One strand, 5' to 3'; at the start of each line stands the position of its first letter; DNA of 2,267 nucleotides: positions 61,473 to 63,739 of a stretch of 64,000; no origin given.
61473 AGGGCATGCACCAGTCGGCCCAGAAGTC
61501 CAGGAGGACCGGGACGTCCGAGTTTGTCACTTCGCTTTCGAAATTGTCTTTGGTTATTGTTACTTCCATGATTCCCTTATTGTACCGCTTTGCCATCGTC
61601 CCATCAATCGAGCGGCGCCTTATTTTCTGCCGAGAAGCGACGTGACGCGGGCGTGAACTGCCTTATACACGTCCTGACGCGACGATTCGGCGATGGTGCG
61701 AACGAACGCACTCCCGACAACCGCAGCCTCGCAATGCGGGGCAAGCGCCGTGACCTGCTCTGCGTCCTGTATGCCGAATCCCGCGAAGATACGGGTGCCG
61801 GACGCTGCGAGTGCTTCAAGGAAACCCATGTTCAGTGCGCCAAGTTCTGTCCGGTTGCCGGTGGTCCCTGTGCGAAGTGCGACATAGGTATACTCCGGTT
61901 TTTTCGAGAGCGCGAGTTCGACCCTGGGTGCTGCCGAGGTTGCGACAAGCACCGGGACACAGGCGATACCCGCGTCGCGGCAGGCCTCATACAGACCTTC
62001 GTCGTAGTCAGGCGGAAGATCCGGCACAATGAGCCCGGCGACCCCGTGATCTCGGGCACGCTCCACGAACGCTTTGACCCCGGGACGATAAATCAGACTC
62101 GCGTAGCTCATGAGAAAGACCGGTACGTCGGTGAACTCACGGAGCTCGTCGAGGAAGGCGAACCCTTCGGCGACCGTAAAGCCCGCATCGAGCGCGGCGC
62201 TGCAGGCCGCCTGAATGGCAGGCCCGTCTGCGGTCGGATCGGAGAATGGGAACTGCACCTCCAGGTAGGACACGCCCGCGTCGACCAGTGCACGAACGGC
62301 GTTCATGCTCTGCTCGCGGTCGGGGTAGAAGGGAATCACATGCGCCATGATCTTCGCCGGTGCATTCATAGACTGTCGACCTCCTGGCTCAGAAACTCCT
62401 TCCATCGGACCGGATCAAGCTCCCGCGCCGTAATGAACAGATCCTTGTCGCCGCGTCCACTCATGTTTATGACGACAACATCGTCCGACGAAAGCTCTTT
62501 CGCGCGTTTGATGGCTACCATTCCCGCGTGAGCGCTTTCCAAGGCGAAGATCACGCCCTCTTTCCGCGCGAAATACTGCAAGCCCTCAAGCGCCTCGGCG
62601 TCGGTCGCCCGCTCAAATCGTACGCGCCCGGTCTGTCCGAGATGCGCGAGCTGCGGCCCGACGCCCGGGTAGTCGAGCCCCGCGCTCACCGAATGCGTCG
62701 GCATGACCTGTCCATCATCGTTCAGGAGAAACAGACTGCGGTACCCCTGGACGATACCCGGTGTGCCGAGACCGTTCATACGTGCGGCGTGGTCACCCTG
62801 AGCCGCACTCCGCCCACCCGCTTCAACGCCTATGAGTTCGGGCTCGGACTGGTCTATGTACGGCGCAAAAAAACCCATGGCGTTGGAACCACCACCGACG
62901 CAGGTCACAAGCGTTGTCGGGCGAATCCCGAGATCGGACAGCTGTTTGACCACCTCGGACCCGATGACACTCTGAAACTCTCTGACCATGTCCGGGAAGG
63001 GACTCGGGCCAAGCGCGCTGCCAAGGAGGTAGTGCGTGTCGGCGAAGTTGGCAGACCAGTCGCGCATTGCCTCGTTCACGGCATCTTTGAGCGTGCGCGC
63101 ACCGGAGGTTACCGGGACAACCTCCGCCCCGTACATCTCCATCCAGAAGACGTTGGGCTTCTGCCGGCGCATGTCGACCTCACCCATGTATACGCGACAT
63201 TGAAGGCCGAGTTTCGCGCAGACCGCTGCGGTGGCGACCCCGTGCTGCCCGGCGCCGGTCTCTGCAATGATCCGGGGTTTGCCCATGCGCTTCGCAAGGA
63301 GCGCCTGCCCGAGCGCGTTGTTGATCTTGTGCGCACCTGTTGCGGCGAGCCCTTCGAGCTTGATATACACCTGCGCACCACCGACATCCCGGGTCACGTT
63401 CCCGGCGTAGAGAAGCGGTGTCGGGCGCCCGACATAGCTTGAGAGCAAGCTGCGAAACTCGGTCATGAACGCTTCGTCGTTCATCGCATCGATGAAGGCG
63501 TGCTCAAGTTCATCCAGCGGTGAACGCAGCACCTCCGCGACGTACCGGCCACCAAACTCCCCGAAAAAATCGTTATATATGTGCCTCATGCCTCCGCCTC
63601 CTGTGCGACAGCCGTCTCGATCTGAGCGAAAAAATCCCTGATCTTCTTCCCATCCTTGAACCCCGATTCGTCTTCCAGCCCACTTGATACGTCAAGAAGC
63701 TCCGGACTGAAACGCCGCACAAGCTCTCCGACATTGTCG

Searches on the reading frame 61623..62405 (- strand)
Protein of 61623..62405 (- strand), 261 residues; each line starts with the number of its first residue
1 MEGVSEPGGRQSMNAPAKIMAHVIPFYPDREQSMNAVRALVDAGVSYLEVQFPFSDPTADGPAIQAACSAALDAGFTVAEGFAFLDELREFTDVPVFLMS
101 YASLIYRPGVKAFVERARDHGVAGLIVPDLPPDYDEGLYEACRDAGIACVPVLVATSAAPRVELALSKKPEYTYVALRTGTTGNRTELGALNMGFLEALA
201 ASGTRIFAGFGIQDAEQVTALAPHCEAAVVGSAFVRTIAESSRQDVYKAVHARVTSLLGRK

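Call 73: search_protein_families(library=pfam, proteins=[window:61623-62405:-], max_evalue=0.00001)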
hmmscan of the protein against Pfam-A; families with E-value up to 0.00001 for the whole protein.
window:61623-62405:- (261 aa): 1 family
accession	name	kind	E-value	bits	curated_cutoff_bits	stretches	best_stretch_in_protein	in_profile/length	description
PF00290.26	Trp_syntA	-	1.5e-53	181.8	27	1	19-247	12-242/259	Tryptophan synthase alpha chain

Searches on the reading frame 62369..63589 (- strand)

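Call 73: search_protein_families(library=pfam, proteins=[window:62369-63589:-], max_evalue=0.00001)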
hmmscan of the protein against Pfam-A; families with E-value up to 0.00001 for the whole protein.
window:62369-63589:- (407 aa): 1 family
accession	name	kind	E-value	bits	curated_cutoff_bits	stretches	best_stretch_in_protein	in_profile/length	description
PF00291.31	PALP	-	8.7e-42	143.9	35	1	53-378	4-295/295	Pyridoxal-phosphate dependent enzyme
